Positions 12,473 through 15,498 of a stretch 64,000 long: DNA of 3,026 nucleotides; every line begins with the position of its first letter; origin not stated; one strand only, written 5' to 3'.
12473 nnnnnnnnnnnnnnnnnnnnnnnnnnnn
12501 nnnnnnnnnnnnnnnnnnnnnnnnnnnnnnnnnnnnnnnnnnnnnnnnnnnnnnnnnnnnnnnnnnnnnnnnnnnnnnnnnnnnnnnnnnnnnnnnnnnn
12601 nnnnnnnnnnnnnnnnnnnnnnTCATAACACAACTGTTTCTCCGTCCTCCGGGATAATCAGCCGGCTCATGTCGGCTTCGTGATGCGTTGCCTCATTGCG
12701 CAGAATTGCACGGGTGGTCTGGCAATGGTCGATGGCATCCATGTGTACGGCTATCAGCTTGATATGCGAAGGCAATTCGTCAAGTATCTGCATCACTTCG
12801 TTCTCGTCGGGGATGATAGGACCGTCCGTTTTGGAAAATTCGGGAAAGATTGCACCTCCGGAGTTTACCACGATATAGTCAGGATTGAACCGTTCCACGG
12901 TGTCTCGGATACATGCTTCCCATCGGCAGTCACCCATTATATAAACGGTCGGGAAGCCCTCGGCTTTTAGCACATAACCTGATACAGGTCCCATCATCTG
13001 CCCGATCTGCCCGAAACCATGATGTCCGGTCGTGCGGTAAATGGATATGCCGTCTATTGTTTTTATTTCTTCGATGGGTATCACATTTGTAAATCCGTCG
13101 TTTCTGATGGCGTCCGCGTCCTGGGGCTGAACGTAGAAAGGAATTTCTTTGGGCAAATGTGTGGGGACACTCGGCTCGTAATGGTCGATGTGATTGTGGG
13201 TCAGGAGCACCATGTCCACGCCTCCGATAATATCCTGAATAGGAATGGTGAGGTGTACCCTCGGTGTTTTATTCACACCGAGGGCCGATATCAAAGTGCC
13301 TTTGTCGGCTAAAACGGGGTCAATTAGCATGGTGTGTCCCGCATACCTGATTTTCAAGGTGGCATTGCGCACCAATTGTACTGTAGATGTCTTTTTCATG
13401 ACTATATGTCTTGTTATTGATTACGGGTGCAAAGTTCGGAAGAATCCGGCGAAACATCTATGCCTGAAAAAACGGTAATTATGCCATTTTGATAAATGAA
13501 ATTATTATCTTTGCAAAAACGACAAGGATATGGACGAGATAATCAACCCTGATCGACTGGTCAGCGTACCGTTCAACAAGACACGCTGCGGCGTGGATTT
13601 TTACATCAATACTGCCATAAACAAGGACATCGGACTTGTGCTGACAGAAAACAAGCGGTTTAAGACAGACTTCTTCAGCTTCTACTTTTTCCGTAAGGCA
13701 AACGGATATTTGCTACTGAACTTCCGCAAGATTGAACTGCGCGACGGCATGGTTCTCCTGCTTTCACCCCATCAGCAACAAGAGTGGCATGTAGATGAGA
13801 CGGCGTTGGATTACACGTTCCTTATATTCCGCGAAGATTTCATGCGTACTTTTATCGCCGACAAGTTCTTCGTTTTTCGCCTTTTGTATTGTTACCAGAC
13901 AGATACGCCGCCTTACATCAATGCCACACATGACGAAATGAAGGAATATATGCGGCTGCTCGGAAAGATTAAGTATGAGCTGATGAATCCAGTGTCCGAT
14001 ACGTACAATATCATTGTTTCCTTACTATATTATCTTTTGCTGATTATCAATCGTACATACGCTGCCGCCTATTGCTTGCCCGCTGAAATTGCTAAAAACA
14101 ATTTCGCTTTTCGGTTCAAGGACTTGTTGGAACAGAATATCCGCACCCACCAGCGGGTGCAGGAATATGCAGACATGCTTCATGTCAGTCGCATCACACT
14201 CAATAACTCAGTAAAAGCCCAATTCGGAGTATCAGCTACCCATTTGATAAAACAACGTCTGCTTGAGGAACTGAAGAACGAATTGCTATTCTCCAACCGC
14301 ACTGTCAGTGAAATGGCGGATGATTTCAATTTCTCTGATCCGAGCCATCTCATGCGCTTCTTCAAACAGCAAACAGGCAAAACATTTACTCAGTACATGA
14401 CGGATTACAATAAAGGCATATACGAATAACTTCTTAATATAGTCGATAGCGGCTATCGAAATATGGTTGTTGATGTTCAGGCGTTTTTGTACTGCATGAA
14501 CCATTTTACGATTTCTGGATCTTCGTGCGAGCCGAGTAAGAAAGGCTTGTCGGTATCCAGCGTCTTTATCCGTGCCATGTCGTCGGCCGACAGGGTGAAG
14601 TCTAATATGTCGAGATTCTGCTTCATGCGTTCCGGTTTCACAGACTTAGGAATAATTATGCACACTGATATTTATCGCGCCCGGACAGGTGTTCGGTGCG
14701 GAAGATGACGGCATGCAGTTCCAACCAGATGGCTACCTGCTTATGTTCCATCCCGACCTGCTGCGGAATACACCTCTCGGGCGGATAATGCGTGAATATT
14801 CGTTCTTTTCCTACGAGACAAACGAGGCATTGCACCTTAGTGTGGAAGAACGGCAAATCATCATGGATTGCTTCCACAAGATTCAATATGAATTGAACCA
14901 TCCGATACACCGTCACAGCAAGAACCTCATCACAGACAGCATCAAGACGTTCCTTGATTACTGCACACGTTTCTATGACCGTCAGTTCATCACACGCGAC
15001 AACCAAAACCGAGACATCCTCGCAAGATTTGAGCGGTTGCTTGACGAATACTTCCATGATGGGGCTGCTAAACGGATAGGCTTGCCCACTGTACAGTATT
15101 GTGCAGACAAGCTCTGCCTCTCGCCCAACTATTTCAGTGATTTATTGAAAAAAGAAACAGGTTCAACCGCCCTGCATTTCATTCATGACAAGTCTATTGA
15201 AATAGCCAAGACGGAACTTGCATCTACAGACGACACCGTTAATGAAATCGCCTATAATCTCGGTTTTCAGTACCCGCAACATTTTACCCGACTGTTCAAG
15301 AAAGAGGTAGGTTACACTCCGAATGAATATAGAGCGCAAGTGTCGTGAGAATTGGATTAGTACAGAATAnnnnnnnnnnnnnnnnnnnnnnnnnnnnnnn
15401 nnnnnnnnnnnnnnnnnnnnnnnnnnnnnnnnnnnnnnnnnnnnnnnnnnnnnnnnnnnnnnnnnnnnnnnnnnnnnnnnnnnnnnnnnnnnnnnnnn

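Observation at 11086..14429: Translationally coupled MBL-hydrolase / Gp37-like CxxxCxxC protein / SPL-like radical SAM operon with divergent AraC regulator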

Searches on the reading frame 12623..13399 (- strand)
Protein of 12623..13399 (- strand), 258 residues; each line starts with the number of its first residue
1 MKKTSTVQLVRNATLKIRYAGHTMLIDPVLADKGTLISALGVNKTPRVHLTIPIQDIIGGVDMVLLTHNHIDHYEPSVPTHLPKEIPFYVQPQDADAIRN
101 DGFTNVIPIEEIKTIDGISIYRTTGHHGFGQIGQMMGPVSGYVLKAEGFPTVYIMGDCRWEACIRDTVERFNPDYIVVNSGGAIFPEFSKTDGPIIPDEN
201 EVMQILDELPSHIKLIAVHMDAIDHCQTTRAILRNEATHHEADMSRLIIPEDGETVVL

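Call 3: search_protein_families(library=pfam, proteins=[window:12623-13399:-], max_evalue=0.01)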
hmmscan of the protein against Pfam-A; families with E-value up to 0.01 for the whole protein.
window:12623-13399:- (258 aa): 2 families
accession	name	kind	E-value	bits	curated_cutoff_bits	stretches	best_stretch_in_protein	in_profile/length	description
PF12706.13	Lactamase_B_2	-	7.1e-11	42.5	27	1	23-220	2-200/200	Beta-lactamase superfamily domain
PF13483.12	Lactamase_B_3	-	2.1e-07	31.5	24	1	8-210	3-152/160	Beta-lactamase superfamily domain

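Call 4: search_protein_families(library=ncbifam, proteins=[window:12623-13399:-], max_evalue=0.01)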
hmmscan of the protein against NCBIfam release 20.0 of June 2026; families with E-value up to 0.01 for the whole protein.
window:12623-13399:- (258 aa): 1 family
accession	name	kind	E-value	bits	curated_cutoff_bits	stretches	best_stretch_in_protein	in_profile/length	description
NF001911.0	PRK00685.1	equivalog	2.2e-08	33.8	144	1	12-178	8-164/228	metal-dependent hydrolase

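Call 5: search_protein_families(library=padloc, proteins=[window:12623-13399:-], max_evalue=0.01)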
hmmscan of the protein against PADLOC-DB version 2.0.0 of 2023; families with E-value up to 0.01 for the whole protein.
window:12623-13399:- (258 aa): 0 families

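Call 25: search_solved_structures(query=window:12623-13399:-, max_evalue=0.1, show_alignments=1)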
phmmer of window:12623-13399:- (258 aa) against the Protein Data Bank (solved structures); distinct sequences matched with E-value up to 0.1: 5.
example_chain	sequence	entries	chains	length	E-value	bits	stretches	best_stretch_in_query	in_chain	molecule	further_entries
6brm_A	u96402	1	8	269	1.1e-44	156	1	9-256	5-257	Putative metal-dependent isothiocyanate hydrolase SaxA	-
3rpc_A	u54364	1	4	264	8.1e-36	127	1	9-258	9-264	possible metal-dependent hydrolase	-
4jo0_A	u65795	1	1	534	0.038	16.6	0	7-116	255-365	CmlA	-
5kik_A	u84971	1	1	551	0.041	16.5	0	7-116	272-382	CmlA protein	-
5kil_A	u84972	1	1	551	0.047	16.4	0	7-116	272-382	CmlA protein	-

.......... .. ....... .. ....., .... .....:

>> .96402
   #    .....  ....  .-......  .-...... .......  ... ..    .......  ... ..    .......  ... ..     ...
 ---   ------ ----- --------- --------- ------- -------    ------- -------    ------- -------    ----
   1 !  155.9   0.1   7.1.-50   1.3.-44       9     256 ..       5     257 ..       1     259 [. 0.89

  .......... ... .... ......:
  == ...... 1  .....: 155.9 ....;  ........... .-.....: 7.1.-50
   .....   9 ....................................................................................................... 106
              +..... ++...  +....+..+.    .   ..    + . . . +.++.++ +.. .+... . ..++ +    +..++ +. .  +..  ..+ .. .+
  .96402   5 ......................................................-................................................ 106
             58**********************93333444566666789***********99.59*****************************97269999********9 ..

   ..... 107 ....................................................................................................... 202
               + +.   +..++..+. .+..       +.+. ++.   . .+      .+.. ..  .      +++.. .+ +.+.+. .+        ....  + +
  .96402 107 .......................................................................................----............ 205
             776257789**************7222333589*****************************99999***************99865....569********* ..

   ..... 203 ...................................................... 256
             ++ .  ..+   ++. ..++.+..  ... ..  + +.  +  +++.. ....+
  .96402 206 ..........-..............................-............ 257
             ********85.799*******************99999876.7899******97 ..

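Call 70: search_protein_families(library=phrogs, proteins=[window:12623-13399:-], max_evalue=0.00001)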
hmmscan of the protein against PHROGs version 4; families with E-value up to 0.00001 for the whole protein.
window:12623-13399:- (258 aa): 1 family
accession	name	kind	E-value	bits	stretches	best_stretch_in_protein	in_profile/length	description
phrog_27315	-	unknown function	2.2e-34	119.8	1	9-257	5-257/258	-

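Call 76: find_homologous_proteins(query=window:12623-13399:-, max_evalue=1e-10)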
Query window:12623-13399:- (258 aa): 588 proteins with E <= 1e-10 among 890 candidates; the best 120 are listed.
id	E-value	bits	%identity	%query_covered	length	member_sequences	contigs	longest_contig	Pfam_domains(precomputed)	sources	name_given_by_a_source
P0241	5.5e-171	585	100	100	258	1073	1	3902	PF12706.14,PF13483.13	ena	-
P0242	8.0e-159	545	96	100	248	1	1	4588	PF12706.14,PF13483.13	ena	-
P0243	7.3e-140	483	81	100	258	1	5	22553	PF12706.14,PF13483.13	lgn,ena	-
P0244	2.2e-138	478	81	100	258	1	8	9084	PF12706.14,PF13483.13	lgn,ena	-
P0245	7.9e-128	443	73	100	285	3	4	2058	PF12706.14,PF13483.13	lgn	-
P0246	2.7e-126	438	73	100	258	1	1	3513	PF12706.14,PF13483.13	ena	-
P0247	2.6e-125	435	74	100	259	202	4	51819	PF12706.14,PF13483.13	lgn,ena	-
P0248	2.6e-125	435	73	100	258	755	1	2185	PF12706.14,PF13483.13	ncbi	-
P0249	5.1e-125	434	74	100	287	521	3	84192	PF12706.14,PF13483.13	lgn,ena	-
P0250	2.5e-124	432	72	100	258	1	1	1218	PF12706.14,PF13483.13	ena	-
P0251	3.9e-124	431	74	100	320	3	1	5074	PF12706.14,PF13483.13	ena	-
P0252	4.3e-123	428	72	100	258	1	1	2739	PF12706.14,PF13483.13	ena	-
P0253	5.5e-123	427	71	100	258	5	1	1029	PF12706.14,PF13483.13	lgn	-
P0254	5.9e-123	427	73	100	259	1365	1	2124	PF12706.14,PF13483.13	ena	-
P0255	1.8e-122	426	72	100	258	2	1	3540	PF12706.14,PF13483.13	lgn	-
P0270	4.5e-117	408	69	99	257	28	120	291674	PF12706.14,PF13483.13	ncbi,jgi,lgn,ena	jgi:L-ascorbate metabolism protein UlaG (beta-lactamase superfamily)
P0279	3.5e-115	402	67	100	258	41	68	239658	PF12706.14,PF13483.13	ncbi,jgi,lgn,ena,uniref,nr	ncbi:MBL fold metallo-hydrolase [Bacteroides ndongoniae]|jgi:L-ascorbate metabolism protein UlaG (be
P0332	4.9e-99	349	61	98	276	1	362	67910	PF12706.14,PF13483.13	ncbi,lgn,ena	-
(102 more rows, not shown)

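Call 77: find_encoding_contigs(protein=P0270, flank=5000, max_places=5)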
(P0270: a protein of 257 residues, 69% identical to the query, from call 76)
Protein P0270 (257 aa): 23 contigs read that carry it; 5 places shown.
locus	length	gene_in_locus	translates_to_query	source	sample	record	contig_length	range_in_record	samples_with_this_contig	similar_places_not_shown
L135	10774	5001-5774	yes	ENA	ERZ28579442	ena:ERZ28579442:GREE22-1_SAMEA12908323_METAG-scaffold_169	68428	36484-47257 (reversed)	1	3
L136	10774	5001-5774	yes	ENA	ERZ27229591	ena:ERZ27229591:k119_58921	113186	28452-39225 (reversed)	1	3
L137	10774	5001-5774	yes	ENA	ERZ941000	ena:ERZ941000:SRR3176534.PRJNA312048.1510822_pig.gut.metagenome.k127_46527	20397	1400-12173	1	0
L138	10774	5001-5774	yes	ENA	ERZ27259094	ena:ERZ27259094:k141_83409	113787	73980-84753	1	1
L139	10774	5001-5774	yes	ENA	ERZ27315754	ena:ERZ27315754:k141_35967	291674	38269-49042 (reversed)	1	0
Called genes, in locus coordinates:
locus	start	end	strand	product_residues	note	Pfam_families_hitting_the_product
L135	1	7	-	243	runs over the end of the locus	-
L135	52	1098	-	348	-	PF08240:ADH_N, PF16912:Glu_dehyd_C, PF00107:ADH_zinc_N, PF13602:ADH_zinc_N_2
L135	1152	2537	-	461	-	PF07690:MFS_1, PF13347:MFS_2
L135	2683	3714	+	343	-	PF00356:LacI, PF00532:Peripla_BP_1, PF13407:Peripla_BP_4, PF13377:Peripla_BP_3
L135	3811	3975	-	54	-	-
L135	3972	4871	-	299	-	PF12833:HTH_18, PF00165:HTH_AraC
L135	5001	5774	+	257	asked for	PF13483:Lactamase_B_3, PF12706:Lactamase_B_2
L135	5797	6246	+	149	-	PF07883:Cupin_2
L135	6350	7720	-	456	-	PF01076:Mob_Pre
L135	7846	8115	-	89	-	-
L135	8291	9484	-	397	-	PF19263:DUF5906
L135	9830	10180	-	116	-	-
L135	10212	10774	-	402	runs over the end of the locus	PF17293:Arm-DNA-bind_5, PF13102:Phage_int_SAM_5, PF00589:Phage_integrase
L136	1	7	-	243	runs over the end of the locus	-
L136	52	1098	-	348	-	PF08240:ADH_N, PF16912:Glu_dehyd_C, PF00107:ADH_zinc_N, PF13602:ADH_zinc_N_2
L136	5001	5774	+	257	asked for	PF13483:Lactamase_B_3, PF12706:Lactamase_B_2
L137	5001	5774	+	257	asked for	PF13483:Lactamase_B_3, PF12706:Lactamase_B_2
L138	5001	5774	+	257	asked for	PF13483:Lactamase_B_3, PF12706:Lactamase_B_2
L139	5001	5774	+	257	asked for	PF13483:Lactamase_B_3, PF12706:Lactamase_B_2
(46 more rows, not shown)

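Call 78: find_encoding_contigs(protein=P0332, flank=5000, max_places=5)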
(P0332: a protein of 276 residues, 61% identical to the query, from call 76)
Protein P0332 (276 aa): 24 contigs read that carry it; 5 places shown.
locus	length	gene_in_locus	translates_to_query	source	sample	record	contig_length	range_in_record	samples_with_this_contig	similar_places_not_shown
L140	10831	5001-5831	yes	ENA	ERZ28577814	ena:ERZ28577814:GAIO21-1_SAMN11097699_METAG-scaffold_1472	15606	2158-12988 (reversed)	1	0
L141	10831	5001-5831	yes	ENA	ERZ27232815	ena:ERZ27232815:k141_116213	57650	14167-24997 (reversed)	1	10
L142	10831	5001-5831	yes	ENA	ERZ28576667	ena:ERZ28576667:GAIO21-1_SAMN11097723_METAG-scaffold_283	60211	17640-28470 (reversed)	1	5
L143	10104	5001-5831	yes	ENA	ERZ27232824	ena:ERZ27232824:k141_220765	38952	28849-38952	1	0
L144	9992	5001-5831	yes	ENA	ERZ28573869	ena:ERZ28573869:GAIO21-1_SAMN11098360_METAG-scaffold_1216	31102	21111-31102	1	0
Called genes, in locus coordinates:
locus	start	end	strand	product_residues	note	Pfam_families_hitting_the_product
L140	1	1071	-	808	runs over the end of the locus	PF13620:CarboxypepD_reg, PF13715:CarbopepD_reg_2, PF07715:Plug (weak)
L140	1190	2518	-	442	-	PF03553:Na_H_antiporter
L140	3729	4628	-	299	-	PF12833:HTH_18, PF00165:HTH_AraC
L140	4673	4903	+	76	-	-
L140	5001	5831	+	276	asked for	PF13483:Lactamase_B_3, PF12706:Lactamase_B_2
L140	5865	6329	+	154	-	PF07883:Cupin_2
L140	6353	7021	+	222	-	PF07505:DUF5131, PF04055:Radical_SAM (faint)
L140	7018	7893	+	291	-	PF04055:Radical_SAM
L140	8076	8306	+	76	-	-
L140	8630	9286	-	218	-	PF13586:DDE_Tnp_1_2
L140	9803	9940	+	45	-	-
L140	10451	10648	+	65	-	-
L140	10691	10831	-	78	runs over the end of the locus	-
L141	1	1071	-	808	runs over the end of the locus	PF13620:CarboxypepD_reg, PF13715:CarbopepD_reg_2, PF07715:Plug (weak)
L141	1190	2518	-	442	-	PF03553:Na_H_antiporter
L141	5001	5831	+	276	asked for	PF13483:Lactamase_B_3, PF12706:Lactamase_B_2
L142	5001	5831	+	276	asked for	PF13483:Lactamase_B_3, PF12706:Lactamase_B_2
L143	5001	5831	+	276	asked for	PF13483:Lactamase_B_3, PF12706:Lactamase_B_2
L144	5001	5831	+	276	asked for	PF13483:Lactamase_B_3, PF12706:Lactamase_B_2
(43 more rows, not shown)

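Call 79: find_encoding_contigs(protein=P0279, flank=5000, max_places=4)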
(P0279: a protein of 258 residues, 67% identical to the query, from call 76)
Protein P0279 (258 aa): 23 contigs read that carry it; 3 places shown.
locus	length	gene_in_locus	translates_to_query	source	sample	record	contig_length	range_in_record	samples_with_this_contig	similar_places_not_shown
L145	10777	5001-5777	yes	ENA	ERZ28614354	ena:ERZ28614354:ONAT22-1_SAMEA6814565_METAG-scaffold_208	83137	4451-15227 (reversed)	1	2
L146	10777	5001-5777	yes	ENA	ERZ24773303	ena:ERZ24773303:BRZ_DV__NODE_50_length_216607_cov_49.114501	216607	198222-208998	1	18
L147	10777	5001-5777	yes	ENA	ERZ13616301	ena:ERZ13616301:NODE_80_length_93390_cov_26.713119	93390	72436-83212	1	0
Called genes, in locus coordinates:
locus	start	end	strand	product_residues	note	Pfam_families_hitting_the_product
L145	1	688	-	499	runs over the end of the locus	PF02646:RmuC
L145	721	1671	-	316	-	-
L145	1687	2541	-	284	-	PF00557:Peptidase_M24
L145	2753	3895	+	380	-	PF07690:MFS_1, PF00083:Sugar_tr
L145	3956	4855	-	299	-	PF12833:HTH_18, PF00165:HTH_AraC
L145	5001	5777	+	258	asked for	PF13483:Lactamase_B_3, PF12706:Lactamase_B_2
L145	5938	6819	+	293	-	PF04055:Radical_SAM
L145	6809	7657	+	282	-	PF02311:AraC_binding, PF12833:HTH_18, PF00165:HTH_AraC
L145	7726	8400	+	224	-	PF01545:Cation_efflux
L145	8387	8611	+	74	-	PF04023:FeoA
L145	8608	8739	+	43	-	-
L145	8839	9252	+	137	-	-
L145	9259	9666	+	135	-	-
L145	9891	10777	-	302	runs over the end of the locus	PF00849:PseudoU_synth_2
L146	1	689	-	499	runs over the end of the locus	PF02646:RmuC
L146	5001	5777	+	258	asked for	PF13483:Lactamase_B_3, PF12706:Lactamase_B_2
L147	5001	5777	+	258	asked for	PF13483:Lactamase_B_3, PF12706:Lactamase_B_2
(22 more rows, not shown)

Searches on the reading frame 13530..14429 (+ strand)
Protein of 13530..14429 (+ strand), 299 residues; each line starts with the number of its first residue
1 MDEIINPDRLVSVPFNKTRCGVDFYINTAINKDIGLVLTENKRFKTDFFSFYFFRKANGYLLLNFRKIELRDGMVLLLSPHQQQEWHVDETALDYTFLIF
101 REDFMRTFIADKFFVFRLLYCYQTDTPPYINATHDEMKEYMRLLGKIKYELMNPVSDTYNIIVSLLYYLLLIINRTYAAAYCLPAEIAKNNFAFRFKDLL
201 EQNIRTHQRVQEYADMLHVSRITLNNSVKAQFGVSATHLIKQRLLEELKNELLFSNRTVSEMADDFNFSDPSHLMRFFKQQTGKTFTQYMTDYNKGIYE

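Call 3: search_protein_families(library=pfam, proteins=[window:13530-14429:+], max_evalue=0.01)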
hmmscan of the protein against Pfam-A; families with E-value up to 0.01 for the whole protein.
window:13530-14429:+ (299 aa): 3 families
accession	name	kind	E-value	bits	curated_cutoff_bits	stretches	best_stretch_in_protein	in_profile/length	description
PF12833.13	HTH_18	-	8.1e-17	61.7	33.6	1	213-290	1-78/80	Helix-turn-helix domain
PF00165.29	HTH_AraC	-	1.6e-10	41.3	26.6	1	256-291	8-42/42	Bacterial regulatory helix-turn-helix proteins, AraC family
PF02311.25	AraC_binding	-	0.0069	16.6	21.1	0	47-113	22-89/135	AraC-like ligand binding domain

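Call 4: search_protein_families(library=ncbifam, proteins=[window:13530-14429:+], max_evalue=0.01)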
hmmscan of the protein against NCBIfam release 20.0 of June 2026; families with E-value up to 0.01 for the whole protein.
window:13530-14429:+ (299 aa): 14 families
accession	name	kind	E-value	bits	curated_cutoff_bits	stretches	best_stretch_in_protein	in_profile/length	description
TIGR02297.1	HpaA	equivalog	1.1e-17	64.2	274.65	1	135-290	129-285/287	4-hydroxyphenylacetate catabolism regulatory protein HpaA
TIGR04094.1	adjacent_YSIRK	equivalog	1.5e-11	43.9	200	1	200-289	294-382/383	YSIRK-targeted surface antigen transcriptional regulator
NF047455.1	TF_Staph_AryK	equivalog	2.9e-09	35.7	850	1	64-295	38-261/759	transcriptional regulator AryK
NF049932.1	TranspRegBtr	equivalog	1.2e-05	24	900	1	195-293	168-266/531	bacillibactin transport transcriptional regulator Btr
NF007860.0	PRK10572.1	equivalog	2.5e-05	23.3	208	1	128-292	123-284/292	arabinose operon transcriptional regulator AraC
NF050186.1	TransRegGliRPseudo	equivalog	8.7e-05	22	570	1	182-290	225-334/338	AraC family transcriptional regulator GliR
NF010028.0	PRK13503.1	equivalog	0.00014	21.4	288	1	45-281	32-261/278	HTH-type transcriptional activator RhaS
NF010026.0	PRK13501.1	equivalog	0.00036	19.8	363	1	165-293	151-278/290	HTH-type transcriptional activator RhaR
NF006902.0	PRK09393.1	equivalog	0.00099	18.4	425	1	196-294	225-323/327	transcriptional regulator FtrA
NF007243.0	PRK09685.1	equivalog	0.0011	18.5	199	0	197-290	204-299/303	transcriptional regulator FeaR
NF047788.1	TransRegPocR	equivalog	0.0022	17.3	500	1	200-289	198-287/296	transcriptional regulator PocR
NF041686.2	ant_diox_reg_AndR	equivalog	0.0064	16.1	350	1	165-278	190-303/321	anthranilate 1,2-dioxygenase regulatory protein AndR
NF012198.0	MarA_TF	equivalog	0.008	16.3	250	0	198-281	16-99/124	MDR efflux pump AcrAB transcriptional activator MarA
NF008564.0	PRK11511.1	equivalog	0.0081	16.3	202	0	198-281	16-99/127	MDR efflux pump AcrAB transcriptional activator MarA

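Call 5: search_protein_families(library=padloc, proteins=[window:13530-14429:+], max_evalue=0.01)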
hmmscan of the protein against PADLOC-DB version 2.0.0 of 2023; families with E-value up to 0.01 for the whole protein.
window:13530-14429:+ (299 aa): 0 families

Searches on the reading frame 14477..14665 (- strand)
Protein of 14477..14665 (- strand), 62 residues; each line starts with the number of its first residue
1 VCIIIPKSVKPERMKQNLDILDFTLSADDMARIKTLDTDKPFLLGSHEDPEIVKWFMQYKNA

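Call 3: search_protein_families(library=pfam, proteins=[window:14477-14665:-], max_evalue=0.01)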
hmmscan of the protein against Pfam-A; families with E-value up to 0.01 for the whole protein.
window:14477-14665:- (62 aa): 1 family
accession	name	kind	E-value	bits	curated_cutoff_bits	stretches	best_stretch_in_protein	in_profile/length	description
PF00248.27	Aldo_ket_red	-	0.00026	20.6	24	1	3-36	256-289/291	Aldo/keto reductase family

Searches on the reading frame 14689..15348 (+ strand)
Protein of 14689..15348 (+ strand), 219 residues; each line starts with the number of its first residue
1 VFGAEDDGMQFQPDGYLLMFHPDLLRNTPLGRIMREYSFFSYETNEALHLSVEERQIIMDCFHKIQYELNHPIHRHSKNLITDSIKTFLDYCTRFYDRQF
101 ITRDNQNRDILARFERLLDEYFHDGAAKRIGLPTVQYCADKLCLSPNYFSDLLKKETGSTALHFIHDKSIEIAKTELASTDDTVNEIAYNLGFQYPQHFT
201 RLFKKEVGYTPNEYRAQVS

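Call 3: search_protein_families(library=pfam, proteins=[window:14689-15348:+], max_evalue=0.01)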
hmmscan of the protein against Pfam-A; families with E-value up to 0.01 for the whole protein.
window:14689-15348:+ (219 aa): 2 families
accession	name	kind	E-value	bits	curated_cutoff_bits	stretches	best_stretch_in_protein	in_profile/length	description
PF12833.13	HTH_18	-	1.7e-21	76.7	33.6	1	139-216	2-79/80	Helix-turn-helix domain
PF00165.29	HTH_AraC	-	5e-17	62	26.6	2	178-215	2-41/42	Bacterial regulatory helix-turn-helix proteins, AraC family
